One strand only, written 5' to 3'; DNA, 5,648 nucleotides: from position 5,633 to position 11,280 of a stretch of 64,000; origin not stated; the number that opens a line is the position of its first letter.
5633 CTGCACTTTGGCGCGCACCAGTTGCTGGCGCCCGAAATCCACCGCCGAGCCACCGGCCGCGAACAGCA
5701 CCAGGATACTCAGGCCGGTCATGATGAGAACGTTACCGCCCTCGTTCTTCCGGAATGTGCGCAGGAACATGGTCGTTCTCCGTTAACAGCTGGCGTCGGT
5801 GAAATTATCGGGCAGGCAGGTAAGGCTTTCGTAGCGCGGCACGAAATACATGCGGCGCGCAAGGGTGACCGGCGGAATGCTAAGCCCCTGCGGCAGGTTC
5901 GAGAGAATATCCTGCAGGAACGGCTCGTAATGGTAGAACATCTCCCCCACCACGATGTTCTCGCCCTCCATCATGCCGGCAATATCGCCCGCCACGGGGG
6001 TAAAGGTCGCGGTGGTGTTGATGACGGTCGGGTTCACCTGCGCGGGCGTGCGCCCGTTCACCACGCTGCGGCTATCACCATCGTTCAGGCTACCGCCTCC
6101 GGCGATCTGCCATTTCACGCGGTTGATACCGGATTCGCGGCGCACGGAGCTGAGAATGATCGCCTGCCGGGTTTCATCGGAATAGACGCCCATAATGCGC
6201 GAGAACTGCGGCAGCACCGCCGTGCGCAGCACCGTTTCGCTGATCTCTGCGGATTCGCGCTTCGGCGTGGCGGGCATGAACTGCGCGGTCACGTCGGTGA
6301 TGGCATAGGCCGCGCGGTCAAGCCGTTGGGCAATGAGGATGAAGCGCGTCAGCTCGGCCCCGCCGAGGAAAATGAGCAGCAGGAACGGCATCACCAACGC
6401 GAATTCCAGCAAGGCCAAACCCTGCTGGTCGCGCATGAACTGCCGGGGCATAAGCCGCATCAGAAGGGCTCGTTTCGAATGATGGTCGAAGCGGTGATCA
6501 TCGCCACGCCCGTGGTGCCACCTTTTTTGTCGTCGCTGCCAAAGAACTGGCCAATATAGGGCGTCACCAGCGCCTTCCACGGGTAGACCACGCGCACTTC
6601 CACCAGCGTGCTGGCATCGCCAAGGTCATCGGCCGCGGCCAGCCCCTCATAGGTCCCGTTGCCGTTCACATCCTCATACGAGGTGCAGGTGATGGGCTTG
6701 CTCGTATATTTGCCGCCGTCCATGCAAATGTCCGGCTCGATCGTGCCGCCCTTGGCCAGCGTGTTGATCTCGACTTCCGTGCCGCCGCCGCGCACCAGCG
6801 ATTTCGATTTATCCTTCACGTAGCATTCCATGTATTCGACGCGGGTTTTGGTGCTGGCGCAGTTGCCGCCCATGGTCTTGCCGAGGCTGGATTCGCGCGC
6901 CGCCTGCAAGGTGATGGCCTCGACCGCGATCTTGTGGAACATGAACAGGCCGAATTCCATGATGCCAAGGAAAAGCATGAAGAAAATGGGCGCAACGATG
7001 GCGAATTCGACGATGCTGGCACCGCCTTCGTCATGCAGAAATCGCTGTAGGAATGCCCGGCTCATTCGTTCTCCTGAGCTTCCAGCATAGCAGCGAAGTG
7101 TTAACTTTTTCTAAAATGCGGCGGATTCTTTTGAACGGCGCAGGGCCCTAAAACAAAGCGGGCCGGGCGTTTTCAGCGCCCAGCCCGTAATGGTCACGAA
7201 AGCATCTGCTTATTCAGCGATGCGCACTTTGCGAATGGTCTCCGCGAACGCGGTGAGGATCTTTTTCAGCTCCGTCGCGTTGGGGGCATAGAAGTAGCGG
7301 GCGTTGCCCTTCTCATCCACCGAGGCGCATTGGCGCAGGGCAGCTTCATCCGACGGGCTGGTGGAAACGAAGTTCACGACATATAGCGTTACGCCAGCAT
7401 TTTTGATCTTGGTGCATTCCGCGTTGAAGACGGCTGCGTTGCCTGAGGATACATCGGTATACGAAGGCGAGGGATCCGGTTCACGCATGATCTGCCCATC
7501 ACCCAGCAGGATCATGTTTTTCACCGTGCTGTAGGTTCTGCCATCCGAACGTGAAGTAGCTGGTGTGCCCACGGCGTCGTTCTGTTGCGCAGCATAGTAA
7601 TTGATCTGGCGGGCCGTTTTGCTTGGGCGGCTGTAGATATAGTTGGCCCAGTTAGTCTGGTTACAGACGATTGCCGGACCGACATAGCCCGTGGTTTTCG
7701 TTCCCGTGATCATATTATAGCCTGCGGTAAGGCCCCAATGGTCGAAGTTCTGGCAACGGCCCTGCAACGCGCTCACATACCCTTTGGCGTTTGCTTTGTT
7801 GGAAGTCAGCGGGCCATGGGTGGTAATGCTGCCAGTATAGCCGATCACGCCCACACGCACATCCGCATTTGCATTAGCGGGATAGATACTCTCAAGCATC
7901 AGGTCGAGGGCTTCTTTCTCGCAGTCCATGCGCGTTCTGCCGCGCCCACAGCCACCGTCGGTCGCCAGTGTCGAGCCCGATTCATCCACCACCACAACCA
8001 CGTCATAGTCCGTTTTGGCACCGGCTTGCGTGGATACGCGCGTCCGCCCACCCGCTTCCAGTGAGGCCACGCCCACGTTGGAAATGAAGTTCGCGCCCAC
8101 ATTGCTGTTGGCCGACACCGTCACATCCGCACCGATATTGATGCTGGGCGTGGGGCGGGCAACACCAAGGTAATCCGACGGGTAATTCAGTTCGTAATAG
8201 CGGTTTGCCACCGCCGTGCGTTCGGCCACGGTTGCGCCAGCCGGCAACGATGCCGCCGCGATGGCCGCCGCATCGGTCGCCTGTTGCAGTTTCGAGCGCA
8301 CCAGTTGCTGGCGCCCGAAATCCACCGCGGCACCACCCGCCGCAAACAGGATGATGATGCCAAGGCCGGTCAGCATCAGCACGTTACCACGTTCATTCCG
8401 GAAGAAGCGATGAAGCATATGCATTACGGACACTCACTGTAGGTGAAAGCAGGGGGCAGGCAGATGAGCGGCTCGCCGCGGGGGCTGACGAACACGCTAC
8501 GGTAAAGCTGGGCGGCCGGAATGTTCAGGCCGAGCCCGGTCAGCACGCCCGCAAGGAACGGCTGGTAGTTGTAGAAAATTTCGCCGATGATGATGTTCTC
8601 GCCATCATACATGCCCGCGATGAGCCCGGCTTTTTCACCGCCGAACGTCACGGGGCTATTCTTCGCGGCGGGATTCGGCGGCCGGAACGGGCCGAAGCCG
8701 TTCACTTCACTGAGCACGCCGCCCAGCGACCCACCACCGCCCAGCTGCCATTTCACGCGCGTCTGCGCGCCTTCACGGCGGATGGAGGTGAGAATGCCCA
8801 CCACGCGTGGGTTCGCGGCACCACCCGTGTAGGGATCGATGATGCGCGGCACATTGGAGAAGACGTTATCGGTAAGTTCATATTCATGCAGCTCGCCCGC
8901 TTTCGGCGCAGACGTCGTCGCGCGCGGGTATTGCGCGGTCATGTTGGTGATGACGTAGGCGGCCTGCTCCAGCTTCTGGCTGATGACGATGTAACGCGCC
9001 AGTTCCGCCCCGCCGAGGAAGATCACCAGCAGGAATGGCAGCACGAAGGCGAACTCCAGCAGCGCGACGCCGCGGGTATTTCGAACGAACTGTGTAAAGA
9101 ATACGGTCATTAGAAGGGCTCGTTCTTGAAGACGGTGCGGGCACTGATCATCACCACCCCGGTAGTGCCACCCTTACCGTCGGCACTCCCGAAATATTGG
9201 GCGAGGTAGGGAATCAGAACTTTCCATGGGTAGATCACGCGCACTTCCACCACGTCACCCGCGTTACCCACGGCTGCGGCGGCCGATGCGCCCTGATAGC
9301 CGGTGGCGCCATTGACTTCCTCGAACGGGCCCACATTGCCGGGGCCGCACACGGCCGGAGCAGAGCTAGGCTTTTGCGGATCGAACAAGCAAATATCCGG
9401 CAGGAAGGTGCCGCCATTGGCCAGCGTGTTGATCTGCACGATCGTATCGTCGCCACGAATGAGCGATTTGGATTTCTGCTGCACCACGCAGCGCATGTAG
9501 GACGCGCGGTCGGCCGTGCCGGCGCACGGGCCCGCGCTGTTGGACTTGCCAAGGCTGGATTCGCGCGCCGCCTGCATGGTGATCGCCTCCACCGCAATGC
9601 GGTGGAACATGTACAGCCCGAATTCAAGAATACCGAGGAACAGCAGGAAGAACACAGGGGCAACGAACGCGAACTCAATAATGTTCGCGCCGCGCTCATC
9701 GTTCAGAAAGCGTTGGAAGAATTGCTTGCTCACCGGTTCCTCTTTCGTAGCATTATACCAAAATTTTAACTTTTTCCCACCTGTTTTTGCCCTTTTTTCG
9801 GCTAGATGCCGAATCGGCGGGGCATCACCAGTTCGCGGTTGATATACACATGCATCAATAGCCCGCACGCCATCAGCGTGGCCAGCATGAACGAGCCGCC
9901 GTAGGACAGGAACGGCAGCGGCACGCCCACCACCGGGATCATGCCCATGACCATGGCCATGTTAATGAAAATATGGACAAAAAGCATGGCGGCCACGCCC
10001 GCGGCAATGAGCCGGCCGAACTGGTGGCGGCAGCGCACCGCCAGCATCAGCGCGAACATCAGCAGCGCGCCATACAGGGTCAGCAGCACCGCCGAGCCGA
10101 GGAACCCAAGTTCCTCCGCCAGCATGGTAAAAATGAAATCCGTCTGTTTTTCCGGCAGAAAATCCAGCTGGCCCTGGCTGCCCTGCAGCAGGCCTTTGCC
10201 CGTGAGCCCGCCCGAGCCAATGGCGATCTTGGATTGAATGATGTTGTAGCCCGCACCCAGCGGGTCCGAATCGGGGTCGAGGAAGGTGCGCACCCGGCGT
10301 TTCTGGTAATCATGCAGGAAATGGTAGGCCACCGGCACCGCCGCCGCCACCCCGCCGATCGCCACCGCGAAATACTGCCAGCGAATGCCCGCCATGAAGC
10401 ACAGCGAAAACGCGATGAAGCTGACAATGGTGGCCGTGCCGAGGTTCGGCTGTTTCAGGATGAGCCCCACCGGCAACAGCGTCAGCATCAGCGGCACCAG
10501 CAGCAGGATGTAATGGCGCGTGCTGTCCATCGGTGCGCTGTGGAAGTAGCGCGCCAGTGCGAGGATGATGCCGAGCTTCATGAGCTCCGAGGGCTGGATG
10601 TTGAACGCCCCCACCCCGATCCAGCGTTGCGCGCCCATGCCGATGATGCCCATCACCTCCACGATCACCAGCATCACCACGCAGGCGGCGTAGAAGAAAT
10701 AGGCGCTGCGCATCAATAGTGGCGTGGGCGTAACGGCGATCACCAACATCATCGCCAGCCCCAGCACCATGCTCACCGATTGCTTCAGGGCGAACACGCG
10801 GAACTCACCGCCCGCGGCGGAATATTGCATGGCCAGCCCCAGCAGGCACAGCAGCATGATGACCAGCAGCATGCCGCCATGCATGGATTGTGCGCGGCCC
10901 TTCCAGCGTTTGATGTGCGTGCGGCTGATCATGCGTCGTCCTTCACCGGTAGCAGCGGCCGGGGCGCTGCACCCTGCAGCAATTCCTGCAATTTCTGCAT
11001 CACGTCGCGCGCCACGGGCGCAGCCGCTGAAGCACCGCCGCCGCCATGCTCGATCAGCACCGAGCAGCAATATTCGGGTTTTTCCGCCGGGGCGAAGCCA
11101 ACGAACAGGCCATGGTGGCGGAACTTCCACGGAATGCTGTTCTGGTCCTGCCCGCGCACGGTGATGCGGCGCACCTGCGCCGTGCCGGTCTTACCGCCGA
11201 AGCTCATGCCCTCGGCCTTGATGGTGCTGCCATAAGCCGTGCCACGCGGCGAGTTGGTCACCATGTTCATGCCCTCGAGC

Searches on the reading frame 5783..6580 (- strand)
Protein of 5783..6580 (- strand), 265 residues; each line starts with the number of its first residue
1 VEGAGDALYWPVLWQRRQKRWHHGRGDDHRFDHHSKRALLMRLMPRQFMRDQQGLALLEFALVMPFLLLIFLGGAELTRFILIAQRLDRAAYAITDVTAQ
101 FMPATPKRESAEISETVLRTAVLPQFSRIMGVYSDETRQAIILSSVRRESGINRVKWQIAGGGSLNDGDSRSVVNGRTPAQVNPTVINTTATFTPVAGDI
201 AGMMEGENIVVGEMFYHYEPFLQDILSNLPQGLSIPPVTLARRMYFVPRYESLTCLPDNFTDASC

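Call 18: search_protein_families(library=pfam, proteins=[window:5783-6580:-], max_evalue=0.001)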
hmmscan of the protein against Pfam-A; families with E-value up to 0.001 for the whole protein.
window:5783-6580:- (265 aa): 2 families
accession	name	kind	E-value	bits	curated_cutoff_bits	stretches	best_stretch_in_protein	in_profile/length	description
PF07811.17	TadE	-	9.9e-08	32.4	22.9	1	54-93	1-40/43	TadE-like protein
PF16964.10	TadF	-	0.00049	20.5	27.3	1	48-98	2-52/178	Putative tight adherence pilin protein F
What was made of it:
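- On Flp/TadE/TadF pilins (type IVc): True TadE-like genes lie elsewhere in the window, at 5783..9868 (call 18).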

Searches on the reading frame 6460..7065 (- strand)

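Call 18: search_protein_families(library=pfam, proteins=[window:6460-7065:-], max_evalue=0.001)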
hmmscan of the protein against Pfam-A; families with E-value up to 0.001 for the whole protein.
window:6460-7065:- (201 aa): 1 family
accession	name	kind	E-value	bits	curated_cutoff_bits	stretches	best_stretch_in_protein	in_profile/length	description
PF07811.17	TadE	-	9.6e-13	48.5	22.9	1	15-57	1-43/43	TadE-like protein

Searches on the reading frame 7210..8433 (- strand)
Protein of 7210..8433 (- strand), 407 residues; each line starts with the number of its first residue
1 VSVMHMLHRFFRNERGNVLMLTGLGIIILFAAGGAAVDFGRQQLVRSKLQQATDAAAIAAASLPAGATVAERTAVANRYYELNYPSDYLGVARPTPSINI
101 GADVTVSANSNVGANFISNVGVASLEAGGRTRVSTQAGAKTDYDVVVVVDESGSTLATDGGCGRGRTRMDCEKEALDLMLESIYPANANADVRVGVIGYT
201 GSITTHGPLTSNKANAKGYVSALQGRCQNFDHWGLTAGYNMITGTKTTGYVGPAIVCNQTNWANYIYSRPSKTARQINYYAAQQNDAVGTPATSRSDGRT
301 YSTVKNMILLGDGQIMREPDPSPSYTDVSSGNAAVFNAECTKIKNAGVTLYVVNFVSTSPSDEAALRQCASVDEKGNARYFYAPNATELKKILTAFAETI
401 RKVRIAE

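Call 18: search_protein_families(library=pfam, proteins=[window:7210-8433:-], max_evalue=0.001)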
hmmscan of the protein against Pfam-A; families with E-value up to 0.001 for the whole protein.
window:7210-8433:- (407 aa): 3 families
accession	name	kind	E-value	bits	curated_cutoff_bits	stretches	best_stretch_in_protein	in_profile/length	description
PF13400.11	Tad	-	9.3e-10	39.1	22.3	1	16-62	1-46/47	Putative Flp pilus-assembly TadE/G-like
PF00092.34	VWA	-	4.2e-09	37.3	23.8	0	144-223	1-71/174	von Willebrand factor type A domain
PF13519.12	VWA_2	-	7.4e-08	33.4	27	1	145-225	1-71/107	von Willebrand factor type A domain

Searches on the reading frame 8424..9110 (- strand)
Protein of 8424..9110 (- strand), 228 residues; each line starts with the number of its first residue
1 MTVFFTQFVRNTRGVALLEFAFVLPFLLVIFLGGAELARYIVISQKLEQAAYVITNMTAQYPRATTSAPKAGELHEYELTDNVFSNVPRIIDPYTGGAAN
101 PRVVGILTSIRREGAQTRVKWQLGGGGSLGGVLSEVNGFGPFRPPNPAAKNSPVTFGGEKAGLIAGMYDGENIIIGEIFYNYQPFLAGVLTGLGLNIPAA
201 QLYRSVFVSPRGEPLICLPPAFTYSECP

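Call 18: search_protein_families(library=pfam, proteins=[window:8424-9110:-], max_evalue=0.001)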
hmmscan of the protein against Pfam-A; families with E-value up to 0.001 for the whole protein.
window:8424-9110:- (228 aa): 2 families
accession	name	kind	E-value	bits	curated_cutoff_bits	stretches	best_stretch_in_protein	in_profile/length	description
PF07811.17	TadE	-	1.3e-08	35.2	22.9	1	14-52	1-39/43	TadE-like protein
PF16964.10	TadF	-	0.00071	20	27.3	1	8-60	2-54/178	Putative tight adherence pilin protein F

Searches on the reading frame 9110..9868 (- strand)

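Call 18: search_protein_families(library=pfam, proteins=[window:9110-9868:-], max_evalue=0.001)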
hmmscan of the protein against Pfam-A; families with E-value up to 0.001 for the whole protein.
window:9110-9868:- (252 aa): 1 family
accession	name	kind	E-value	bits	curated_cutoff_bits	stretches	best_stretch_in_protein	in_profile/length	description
PF07811.17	TadE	-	8.1e-12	45.5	22.9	1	60-102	1-43/43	TadE-like protein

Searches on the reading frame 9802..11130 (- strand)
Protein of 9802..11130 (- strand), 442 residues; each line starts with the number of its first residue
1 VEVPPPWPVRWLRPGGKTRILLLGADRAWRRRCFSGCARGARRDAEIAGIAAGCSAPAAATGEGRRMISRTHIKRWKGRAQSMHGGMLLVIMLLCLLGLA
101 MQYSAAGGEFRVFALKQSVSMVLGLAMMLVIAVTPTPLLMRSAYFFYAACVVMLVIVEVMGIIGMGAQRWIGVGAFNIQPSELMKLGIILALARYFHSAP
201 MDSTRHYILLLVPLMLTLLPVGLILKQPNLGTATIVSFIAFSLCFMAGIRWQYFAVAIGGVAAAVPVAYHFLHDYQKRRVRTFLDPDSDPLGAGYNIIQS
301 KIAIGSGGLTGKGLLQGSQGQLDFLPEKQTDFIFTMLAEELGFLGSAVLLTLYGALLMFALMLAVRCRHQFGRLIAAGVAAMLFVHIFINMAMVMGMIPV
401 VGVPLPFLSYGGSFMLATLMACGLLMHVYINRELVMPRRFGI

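Call 19: search_protein_families(library=pfam, proteins=[window:9802-11130:-], max_evalue=0.001)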
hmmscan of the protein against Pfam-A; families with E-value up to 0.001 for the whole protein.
window:9802-11130:- (442 aa): 1 family
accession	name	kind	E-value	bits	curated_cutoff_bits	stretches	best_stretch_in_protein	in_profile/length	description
PF01098.24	FTSW_RODA_SPOVE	-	3.3e-103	345.8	26.4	1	88-431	5-353/356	Cell cycle protein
